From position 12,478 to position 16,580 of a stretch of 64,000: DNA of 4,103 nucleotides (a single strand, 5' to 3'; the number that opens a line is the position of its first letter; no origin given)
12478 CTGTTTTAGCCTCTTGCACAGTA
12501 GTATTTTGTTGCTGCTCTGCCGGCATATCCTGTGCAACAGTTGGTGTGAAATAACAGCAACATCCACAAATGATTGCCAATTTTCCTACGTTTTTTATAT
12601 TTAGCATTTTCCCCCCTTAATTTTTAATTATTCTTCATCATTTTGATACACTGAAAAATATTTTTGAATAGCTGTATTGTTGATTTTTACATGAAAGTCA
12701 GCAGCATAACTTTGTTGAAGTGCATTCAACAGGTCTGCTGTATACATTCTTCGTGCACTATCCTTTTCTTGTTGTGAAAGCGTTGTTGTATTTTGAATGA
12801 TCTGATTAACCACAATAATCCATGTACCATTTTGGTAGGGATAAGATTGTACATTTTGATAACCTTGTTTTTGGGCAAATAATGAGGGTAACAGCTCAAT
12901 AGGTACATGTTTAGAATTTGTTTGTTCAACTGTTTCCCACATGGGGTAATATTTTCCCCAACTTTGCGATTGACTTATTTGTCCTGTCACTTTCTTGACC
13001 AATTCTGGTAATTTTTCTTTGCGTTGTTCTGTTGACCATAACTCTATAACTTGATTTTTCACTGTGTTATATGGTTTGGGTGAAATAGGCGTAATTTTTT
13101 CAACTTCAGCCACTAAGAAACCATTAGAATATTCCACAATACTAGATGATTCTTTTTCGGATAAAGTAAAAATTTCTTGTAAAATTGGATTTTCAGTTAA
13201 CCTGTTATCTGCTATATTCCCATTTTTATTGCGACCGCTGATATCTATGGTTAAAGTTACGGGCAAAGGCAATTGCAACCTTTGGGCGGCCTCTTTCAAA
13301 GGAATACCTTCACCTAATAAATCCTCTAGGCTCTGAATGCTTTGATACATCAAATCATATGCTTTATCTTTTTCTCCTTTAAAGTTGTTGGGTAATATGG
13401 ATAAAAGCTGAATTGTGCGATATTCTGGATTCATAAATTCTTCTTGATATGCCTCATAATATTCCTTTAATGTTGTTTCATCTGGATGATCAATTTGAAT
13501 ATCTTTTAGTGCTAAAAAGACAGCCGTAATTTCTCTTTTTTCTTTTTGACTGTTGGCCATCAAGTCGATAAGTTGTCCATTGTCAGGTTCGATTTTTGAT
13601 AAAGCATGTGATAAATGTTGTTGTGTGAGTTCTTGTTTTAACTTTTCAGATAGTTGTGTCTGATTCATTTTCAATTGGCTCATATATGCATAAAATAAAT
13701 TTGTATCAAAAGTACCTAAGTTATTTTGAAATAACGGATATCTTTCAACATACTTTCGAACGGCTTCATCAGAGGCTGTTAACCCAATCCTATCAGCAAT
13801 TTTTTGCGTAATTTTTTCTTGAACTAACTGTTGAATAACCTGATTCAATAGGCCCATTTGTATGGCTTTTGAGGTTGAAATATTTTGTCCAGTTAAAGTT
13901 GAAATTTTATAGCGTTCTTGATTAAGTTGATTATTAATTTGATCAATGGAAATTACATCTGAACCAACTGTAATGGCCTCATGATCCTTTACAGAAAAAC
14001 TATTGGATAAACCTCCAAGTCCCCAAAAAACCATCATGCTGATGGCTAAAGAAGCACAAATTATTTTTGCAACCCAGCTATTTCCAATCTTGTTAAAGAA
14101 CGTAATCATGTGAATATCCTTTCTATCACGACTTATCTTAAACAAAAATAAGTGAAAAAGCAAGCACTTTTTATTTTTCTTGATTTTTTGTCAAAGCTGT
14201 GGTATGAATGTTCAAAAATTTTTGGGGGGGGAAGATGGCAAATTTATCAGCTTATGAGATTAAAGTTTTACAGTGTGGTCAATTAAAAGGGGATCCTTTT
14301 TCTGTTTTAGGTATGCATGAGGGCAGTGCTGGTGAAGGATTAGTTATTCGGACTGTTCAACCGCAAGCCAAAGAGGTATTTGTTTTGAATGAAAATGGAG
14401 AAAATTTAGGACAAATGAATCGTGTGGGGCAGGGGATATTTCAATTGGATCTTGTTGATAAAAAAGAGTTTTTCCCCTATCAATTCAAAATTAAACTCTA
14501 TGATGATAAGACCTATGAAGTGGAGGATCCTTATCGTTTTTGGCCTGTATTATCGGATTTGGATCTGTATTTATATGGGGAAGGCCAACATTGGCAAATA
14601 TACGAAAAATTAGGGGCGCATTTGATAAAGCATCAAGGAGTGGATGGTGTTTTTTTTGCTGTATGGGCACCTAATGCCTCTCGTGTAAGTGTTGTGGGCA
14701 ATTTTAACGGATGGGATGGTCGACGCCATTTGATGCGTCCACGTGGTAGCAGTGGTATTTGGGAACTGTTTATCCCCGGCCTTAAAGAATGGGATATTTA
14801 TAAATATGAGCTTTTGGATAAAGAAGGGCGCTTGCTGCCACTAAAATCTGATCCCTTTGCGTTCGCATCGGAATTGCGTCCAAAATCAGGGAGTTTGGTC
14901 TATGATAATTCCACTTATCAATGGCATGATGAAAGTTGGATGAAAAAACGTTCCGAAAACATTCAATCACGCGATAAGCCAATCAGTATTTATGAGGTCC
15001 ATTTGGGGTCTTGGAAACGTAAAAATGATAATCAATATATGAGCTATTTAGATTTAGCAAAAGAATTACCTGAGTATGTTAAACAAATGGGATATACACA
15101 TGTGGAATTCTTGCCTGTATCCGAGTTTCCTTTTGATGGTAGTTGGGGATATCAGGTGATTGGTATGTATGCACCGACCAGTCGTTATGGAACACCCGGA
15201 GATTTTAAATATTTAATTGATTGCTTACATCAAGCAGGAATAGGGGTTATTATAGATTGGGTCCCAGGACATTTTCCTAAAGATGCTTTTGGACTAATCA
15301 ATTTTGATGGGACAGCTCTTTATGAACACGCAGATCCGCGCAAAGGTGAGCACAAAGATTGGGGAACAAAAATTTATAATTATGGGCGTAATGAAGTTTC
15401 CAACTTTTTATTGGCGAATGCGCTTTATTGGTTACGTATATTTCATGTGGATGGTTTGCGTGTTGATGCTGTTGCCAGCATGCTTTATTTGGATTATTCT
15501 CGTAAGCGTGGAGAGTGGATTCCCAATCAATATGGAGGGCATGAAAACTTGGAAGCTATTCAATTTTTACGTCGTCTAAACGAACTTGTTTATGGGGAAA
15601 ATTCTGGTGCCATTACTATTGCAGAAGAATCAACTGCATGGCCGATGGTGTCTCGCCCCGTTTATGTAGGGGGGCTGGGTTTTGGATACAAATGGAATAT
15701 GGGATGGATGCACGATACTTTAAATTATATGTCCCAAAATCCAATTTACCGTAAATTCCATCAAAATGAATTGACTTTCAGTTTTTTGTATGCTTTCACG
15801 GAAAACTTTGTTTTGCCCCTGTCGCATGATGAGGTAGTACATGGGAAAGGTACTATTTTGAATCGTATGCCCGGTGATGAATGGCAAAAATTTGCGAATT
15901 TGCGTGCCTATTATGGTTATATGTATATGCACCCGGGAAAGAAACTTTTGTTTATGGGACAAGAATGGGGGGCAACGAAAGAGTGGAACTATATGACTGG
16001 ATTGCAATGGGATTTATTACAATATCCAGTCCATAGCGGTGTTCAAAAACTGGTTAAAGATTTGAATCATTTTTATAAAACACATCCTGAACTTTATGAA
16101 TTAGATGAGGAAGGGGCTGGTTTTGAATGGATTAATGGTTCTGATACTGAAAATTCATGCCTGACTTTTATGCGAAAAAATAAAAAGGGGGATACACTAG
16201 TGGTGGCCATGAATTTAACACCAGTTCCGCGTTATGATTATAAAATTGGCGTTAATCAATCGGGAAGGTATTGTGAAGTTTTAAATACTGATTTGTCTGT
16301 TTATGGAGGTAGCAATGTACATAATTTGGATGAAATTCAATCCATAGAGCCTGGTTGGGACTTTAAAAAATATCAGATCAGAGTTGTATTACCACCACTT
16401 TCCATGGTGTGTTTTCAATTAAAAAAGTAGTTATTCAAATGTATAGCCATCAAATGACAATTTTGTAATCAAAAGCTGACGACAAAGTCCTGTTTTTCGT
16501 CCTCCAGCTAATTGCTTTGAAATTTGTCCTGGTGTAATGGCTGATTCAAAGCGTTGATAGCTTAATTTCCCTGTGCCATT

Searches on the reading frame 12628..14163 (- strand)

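Call 19: search_protein_families(library=pfam, proteins=[window:12628-14163:-], max_evalue=0.001)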
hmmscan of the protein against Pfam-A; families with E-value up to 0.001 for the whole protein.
window:12628-14163:- (511 aa): 3 families
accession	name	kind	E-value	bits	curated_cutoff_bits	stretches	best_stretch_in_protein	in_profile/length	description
PF13624.11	SurA_N_3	-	2.5e-31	109.1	27.2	1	19-184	1-161/162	SurA-like N-terminal domain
PF13623.11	SurA_N_2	-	4.5e-18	65.9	28.5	1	27-160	8-144/145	SurA-like N-terminal domain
PF13145.12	Rotamase_2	-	4.6e-13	50.5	27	1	227-370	1-121/121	PPIC-type PPIASE domain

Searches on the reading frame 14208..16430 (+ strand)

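Call 19: search_protein_families(library=pfam, proteins=[window:14208-16430:+], max_evalue=0.001)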
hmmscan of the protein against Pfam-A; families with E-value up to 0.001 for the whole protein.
window:14208-16430:+ (740 aa): 4 families
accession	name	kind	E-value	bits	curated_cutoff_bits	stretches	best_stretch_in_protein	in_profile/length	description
PF22019.2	GlgB_N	-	2e-25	89.2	27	2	27-109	13-94/94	alpha-1,4-glucan branching enzyme GlgB, N-terminal domain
PF02922.24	CBM_48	-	1.6e-23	83.3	22.4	1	134-218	1-83/83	Carbohydrate-binding module 48 (Isoamylase N-terminal domain)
PF02806.24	Alpha-amylase_C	-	3.3e-22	79.1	21.2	1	641-738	1-94/95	Alpha amylase, C-terminal all-beta domain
PF00128.31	Alpha-amylase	-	2.7e-14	53.7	22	2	289-358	26-94/446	Alpha amylase, catalytic domain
